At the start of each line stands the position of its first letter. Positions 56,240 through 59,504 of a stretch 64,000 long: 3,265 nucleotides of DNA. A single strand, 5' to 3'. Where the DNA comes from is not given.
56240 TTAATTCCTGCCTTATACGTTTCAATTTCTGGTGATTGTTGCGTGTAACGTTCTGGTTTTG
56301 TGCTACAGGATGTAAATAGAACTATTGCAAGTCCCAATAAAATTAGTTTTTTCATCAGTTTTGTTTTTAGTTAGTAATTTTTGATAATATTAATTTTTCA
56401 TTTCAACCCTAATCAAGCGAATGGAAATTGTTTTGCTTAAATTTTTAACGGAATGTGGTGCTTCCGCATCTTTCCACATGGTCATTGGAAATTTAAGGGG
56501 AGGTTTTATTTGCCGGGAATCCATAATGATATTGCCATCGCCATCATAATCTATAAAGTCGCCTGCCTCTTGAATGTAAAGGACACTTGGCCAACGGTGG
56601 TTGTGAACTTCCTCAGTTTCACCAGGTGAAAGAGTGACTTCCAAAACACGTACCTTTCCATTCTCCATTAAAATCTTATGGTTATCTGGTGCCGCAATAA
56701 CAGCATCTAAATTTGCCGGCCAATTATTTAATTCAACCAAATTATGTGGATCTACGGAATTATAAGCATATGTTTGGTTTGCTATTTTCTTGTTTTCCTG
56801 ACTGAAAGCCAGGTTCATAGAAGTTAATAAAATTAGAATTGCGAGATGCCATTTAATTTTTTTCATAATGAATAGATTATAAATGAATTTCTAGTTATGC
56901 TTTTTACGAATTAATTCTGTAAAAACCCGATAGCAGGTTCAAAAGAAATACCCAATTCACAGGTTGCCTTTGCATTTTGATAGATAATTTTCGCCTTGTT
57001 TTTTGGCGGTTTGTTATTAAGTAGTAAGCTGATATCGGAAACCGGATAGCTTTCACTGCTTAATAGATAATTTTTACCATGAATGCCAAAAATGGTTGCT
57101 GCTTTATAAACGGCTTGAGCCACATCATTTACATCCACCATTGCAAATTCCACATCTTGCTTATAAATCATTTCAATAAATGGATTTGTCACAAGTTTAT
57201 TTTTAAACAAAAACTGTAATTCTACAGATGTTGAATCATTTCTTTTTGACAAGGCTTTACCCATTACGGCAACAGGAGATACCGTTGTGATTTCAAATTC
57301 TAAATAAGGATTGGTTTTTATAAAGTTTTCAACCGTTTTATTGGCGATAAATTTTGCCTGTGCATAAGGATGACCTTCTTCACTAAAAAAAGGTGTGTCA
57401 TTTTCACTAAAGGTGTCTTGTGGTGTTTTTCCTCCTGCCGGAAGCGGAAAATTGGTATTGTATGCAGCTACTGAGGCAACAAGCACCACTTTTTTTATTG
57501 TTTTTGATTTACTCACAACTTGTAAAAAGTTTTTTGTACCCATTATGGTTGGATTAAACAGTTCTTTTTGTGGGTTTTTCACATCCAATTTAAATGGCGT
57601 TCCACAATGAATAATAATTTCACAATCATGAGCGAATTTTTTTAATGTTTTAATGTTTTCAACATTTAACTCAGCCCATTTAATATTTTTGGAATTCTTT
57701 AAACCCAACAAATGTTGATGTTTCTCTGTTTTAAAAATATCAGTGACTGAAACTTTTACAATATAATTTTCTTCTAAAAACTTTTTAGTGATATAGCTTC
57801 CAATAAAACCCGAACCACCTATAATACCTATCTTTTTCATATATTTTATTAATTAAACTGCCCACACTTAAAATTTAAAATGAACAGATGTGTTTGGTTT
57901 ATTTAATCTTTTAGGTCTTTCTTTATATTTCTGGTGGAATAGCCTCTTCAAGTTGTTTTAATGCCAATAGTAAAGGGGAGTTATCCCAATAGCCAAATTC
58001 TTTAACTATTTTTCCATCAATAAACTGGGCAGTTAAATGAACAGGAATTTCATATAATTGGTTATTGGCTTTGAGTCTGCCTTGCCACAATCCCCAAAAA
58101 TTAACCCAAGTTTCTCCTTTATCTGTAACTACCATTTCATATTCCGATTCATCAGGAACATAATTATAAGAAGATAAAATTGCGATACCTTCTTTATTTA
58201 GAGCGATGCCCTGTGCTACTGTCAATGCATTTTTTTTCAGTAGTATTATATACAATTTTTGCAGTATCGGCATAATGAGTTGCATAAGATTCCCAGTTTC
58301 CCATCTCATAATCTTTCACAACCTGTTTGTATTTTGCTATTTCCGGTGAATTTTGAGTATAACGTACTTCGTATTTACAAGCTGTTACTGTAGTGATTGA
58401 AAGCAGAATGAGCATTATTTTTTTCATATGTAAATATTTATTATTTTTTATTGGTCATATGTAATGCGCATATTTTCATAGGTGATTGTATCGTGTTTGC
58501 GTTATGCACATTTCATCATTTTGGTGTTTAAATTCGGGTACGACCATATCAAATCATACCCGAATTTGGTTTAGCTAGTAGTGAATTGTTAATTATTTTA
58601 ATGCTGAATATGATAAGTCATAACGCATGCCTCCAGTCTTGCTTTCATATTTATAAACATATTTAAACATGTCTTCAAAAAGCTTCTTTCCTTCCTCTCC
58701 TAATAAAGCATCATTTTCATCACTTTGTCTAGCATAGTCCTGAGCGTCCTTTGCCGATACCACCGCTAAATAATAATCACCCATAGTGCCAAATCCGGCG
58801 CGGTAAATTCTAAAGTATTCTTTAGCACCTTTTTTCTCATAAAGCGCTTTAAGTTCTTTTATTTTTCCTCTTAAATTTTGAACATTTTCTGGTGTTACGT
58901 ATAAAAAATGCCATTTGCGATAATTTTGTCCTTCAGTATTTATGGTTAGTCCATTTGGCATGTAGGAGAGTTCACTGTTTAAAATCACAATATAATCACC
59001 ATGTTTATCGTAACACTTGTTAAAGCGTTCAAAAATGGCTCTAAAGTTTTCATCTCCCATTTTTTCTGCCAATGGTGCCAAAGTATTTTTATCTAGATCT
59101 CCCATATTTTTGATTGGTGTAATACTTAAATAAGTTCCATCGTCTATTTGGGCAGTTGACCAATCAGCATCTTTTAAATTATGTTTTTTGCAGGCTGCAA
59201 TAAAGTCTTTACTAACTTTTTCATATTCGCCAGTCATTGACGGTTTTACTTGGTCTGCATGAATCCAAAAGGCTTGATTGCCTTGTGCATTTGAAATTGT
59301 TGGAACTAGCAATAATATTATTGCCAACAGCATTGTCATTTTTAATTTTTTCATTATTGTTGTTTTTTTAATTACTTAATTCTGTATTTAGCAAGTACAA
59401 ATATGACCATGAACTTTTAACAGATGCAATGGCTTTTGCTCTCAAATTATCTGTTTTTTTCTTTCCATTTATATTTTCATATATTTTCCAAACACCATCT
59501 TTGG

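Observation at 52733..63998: HTCS followed by ten small, mostly exported NTF2-like / two-module alpha+beta / cupin proteins plus a cytochrome c and an SDR, with no SusC/D or glycoside hydrolase in view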

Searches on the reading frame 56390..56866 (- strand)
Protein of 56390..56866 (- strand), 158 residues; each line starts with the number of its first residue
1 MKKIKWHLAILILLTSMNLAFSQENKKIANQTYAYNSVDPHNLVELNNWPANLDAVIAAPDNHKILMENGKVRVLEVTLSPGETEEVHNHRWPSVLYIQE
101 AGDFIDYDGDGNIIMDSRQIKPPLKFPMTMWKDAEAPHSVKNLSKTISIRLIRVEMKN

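Call 3: search_protein_families(library=pfam, proteins=[window:56390-56866:-], max_evalue=0.1)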
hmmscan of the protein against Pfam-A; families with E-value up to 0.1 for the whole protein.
window:56390-56866:- (158 aa): 2 families
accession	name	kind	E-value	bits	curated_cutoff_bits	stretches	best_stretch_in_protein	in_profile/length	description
PF20130.4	DUF6520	-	0.037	14.8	25.4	1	1-38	1-40/83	Family of unknown function (DUF6520)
PF07883.17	Cupin_2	-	0.076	13.2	27.2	0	76-100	2-26/70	Cupin domain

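Call 6: search_protein_families(library=ncbifam, proteins=[window:56390-56866:-], max_evalue=0.1)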
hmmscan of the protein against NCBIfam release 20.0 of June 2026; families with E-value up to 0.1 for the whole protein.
window:56390-56866:- (158 aa): 0 families

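Call 41: search_solved_structures(query=window:56390-56866:-, max_evalue=10)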
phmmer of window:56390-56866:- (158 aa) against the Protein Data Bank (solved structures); distinct sequences matched with E-value up to 10: 5.
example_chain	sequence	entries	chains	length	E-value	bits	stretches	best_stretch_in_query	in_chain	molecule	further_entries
9u8n_A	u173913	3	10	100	0.3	14.2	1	64-146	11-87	Cupin type-2 domain-containing protein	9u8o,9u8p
3lag_A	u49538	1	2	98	0.39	13.8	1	63-157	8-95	uncharacterized protein RPA4178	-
8yyz_H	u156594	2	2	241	0.98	12.5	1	99-129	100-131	Heavy chain antibody 5E1 mutated | Heavy chain of antibody 5E1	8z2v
1v70_A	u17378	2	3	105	1.6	11.8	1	84-152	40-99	probable antibiotics synthesis protein | hypothetical protein TTHA0104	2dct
5ucb_H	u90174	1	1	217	1.7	11.8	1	102-129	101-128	Fab Heavy Chain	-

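Call 47: search_solved_structures(query=A4, max_evalue=1, show_alignments=2)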
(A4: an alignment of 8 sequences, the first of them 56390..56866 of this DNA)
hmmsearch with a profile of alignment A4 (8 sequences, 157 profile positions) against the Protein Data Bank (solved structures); distinct sequences matched with E-value up to 1: 2.
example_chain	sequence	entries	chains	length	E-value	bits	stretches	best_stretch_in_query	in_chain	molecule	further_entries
9u8n_A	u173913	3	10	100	0.0094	18.8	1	63-114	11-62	Cupin type-2 domain-containing protein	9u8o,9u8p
3lag_A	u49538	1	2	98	0.12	15.2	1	62-155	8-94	uncharacterized protein RPA4178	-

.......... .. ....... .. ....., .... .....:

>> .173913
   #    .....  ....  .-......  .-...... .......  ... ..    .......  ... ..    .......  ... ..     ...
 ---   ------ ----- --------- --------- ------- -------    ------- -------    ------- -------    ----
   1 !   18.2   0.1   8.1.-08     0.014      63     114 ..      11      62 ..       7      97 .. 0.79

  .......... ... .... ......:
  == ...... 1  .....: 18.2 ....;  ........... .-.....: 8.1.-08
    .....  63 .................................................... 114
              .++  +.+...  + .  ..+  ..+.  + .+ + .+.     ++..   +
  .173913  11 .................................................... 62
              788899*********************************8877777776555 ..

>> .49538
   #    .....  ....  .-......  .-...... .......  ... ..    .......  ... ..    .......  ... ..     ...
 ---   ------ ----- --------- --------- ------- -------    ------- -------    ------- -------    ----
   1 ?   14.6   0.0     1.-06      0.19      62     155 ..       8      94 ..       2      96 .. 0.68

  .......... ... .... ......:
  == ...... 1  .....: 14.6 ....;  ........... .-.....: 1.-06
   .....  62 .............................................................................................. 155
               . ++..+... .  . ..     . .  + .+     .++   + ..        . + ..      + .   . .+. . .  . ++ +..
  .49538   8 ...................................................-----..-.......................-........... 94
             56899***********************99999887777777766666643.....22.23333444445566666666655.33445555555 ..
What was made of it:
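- On Cupin superfamily (g5): HMM support is weak: Cupin_2 at E 0.076 (call 3) and profile against PDB cupin 9u8n at E 0.009 (call 47).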

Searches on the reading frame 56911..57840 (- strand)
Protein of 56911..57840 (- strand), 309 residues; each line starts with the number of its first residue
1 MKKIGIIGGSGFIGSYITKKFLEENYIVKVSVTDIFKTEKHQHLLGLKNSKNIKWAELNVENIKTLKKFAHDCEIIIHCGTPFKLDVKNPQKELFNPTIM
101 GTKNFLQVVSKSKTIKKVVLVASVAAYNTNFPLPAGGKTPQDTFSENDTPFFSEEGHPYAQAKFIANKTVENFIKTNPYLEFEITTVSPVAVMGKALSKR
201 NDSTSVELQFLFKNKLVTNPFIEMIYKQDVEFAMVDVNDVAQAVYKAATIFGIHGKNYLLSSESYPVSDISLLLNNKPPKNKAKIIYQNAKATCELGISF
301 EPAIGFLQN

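Call 3: search_protein_families(library=pfam, proteins=[window:56911-57840:-], max_evalue=0.1)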
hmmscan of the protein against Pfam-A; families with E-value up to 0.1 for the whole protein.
window:56911-57840:- (309 aa): 10 families
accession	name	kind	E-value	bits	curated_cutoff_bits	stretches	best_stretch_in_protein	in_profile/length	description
PF01370.27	Epimerase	-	2.2e-17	63.7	20.9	1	6-249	3-226/240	NAD dependent epimerase/dehydratase family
PF01073.25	3Beta_HSD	-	6.5e-14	52.1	22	1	6-194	2-183/280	3-beta hydroxysteroid dehydrogenase/isomerase family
PF16363.11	GDP_Man_Dehyd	-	7e-12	45.9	27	1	6-176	2-170/332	GDP-mannose 4,6 dehydratase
PF07993.18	NAD_binding_4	-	2.8e-09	36.9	20.1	1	65-243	81-257/258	Male sterility protein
PF13460.12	NAD_binding_10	-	4.5e-06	27.1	27.2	1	8-129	1-104/184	NAD(P)H-binding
PF03435.24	Sacchrp_dh_NADP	-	0.00014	22.6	25.1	1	4-83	1-79/129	Saccharopine dehydrogenase NADP binding domain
PF02719.21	Polysacc_synt_2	-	0.0017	18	20.2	1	6-123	3-128/293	Polysaccharide biosynthesis protein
PF05368.20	NmrA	-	0.0027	17.8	27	1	2-43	3-44/298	NmrA-like family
PF00056.29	Ldh_1_N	-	0.0074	16.8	27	1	3-83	2-81/141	lactate/malate dehydrogenase, NAD binding domain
PF20739.2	TraK_2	-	0.029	14.4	25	1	176-246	70-140/198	Potential transfer protein TraK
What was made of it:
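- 56911..57840 (-): g4: cytoplasmic extended SDR, a DFR/ANR/GRE2/CCR-type NAD(P)H carbonyl reductase. Pfam Epimerase 2e-17 and 3Beta_HSD 7e-14 (call 3).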

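Call 6: search_protein_families(library=ncbifam, proteins=[window:56911-57840:-], max_evalue=0.1)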
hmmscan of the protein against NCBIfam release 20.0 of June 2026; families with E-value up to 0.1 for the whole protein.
window:56911-57840:- (309 aa): 24 families
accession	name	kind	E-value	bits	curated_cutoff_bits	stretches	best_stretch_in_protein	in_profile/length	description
TIGR03466.1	HpnA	hypoth_equivalog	4.8e-16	58.6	367.65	1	6-271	5-239/327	hopanoid-associated sugar epimerase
TIGR01179.1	galE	equivalog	3.2e-09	36.1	262.3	1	4-141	2-139/332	UDP-glucose 4-epimerase GalE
TIGR01181.1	dTDP_gluc_dehyt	equivalog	9.6e-07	28.2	365.1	1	5-185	3-176/321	dTDP-glucose 4,6-dehydratase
TIGR02197.1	heptose_epim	equivalog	1.2e-06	27.9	274.6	1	6-211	3-189/316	ADP-glyceromanno-heptose 6-epimerase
TIGR04180.1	EDH_00030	hypoth_equivalog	1.4e-06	27.6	475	1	6-242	3-229/297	NAD-dependent 4,6-dehydratase LegB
NF042423.1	oxyalk_red_Shew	equivalog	3.3e-06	26.4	580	1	2-123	9-118/331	2-alkyl-3-oxoalkanoate reductase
NF042422.1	oxyalk_red_OleD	equivalog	5.7e-06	25.9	580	1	3-170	2-150/329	2-alkyl-3-oxoalkanoate reductase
NF005539.0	PRK07201.1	equivalog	7.3e-06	25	549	1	6-271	5-259/657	SDR family oxidoreductase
TIGR02622.1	CDP_4_6_dhtase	equivalog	4.9e-05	22.6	278.45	1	2-129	5-135/352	CDP-glucose 4,6-dehydratase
NF052578.1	StrlDmthSdmBMthl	equivalog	5.7e-05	23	600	1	56-280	48-247/328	sterol demethylase protein SdmB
NF006532.0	PRK09009.1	equivalog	5.7e-05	22.8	330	1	3-109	2-101/235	SDR family oxidoreductase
NF043036.1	ErythonDh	equivalog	9.4e-05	21.7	325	1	3-132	2-134/321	D-erythronate dehydrogenase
TIGR01777.1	yfcH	hypoth_equivalog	0.00022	20.9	207.35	1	6-129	3-118/292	TIGR01777 family oxidoreductase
NF050030.1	thlkprotThyD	equivalog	0.0013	18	400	1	3-127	2-126/305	thylakoid membrane protein ThyD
NF007956.0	PRK10675.1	subfamily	0.0053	15.9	394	1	4-179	3-169/338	UDP-glucose 4-epimerase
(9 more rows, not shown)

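Call 40: search_solved_structures(query=window:56911-57840:-, max_evalue=0.001)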
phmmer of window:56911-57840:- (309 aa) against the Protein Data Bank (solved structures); distinct sequences matched with E-value up to 0.001: 37.
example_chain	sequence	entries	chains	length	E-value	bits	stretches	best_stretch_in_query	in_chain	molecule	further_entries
4qtz_A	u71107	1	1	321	8.9e-22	80.9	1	5-243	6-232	Dihydroflavonol-4-reductase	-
4quk_A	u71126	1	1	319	6.3e-21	78.2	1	5-243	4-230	Dihydroflavonol-4-reductase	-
2rh8_A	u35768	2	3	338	2.8e-19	72.7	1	5-299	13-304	Anthocyanidin reductase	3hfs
6kwt_A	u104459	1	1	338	1.4e-18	70.4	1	6-286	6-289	Methylglyoxal reductase (NADPH-dependent)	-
6kws_A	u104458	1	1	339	1.5e-18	70.4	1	6-286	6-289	Methylglyoxal reductase (NADPH-dependent)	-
8fet_A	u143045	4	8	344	2.9e-18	69.4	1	1-279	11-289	3-deoxyanthocyanidin synthase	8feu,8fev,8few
7xpm_A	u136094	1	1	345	8e-17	64.7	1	6-285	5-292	A64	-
8fio_A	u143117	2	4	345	9.6e-17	64.4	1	4-287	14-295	Epimerase domain-containing protein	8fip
5zed_A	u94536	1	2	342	3.9e-16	62.4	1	5-283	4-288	Uncharacterized protein ADH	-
7ymb_A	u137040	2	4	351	1.2e-15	60.8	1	6-285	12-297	NADPH-dependent methylglyoxal reductase GRE2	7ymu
5z2x_A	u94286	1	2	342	1.4e-15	60.6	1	5-283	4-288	Alcohol dehydrogenase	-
7c1e_A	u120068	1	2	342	2e-15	60.1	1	5-283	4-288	Epimerase domain-containing protein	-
7c3v_A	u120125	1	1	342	2e-15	60.1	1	5-284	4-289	Alcohol dehydrogenase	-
5zec_A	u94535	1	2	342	2.2e-15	60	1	5-283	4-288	Uncharacterized protein ADH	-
9m3k_A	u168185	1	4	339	2.7e-15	59.7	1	4-197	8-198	ketoreductase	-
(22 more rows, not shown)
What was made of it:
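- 56911..57840 (-): PDB relatives at 9e-22 (call 40).
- On Extended SDR, DFR/CCR/GRE2-type carbonyl reductase (g4): The top PDB relatives are DFR, ANR, methylglyoxal reductase and CCR (call 40).
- Checked: g4 matches DFR/ANR/GRE2/CCR-type reductases at 9e-22 (call 40).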

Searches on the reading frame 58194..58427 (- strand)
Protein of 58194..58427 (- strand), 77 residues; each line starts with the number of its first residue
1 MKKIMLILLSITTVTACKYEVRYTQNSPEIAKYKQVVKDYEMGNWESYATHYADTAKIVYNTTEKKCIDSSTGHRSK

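Call 3: search_protein_families(library=pfam, proteins=[window:58194-58427:-], max_evalue=0.1)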
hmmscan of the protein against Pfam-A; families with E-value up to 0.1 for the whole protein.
window:58194-58427:- (77 aa): 2 families
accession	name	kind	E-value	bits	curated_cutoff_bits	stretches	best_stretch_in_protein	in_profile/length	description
PF11317.13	DUF3119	-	0.046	14.5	25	1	10-61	36-87/114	Protein of unknown function (DUF3119)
PF08139.17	LPAM_1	-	0.049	14.5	20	1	1-17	1-17/18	Prokaryotic membrane lipoprotein lipid attachment site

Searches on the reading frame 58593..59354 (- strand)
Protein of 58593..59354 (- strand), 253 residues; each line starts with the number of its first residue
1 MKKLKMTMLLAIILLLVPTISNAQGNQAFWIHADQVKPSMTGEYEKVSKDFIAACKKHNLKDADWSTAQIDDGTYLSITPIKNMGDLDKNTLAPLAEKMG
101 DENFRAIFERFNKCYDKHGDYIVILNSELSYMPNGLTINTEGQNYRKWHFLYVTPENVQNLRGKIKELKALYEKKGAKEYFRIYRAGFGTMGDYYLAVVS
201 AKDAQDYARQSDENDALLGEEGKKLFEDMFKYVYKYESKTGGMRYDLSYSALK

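Call 3: search_protein_families(library=pfam, proteins=[window:58593-59354:-], max_evalue=0.1)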
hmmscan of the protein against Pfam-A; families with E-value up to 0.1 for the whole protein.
window:58593-59354:- (253 aa): 1 family
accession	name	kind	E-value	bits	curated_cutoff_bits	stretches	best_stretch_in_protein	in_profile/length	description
PF01166.23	TSC22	-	0.051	14.2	30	1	147-170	5-28/57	TSC-22/dip/bun family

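Call 6: search_protein_families(library=ncbifam, proteins=[window:58593-59354:-], max_evalue=0.1)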
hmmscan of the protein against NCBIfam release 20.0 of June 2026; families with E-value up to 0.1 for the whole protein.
window:58593-59354:- (253 aa): 0 families

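Call 49: search_solved_structures(query=A2, max_evalue=10)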
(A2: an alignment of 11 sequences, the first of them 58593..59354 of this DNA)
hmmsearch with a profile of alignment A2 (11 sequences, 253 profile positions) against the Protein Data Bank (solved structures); distinct sequences matched with E-value up to 10: 14.
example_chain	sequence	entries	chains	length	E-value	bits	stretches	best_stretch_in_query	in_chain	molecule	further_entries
4dpo_A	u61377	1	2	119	0.076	15.4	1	30-121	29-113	Conserved protein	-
7jrq_A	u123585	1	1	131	0.25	13.7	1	88-119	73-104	MPP1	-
3f7x_A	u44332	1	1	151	0.38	13.1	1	93-126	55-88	Putative polyketide cyclase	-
2h0l_A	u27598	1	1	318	0.48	12.8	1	180-247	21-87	Annexin A5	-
1n42_A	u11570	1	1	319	0.51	12.7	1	179-247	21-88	Annexin V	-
1a8a_A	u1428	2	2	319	0.51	12.7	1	179-247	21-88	ANNEXIN V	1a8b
2h0m_A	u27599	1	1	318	0.51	12.7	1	179-247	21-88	Annexin A5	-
2ran_A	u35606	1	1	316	0.52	12.7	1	180-247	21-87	ANNEXIN V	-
1bc0_A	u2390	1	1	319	0.52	12.7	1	179-247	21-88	ANNEXIN V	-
1g5n_A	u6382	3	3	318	0.53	12.7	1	180-247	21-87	ANNEXIN V | Annexin A5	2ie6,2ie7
1n41_A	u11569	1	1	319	0.54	12.6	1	179-247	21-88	annexin V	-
1bcw_A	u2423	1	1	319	0.81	12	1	179-246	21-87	ANNEXIN V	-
1bcy_A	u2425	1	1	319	0.85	12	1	179-246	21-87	ANNEXIN V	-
1bcz_A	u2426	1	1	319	0.88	11.9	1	179-245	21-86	ANNEXIN V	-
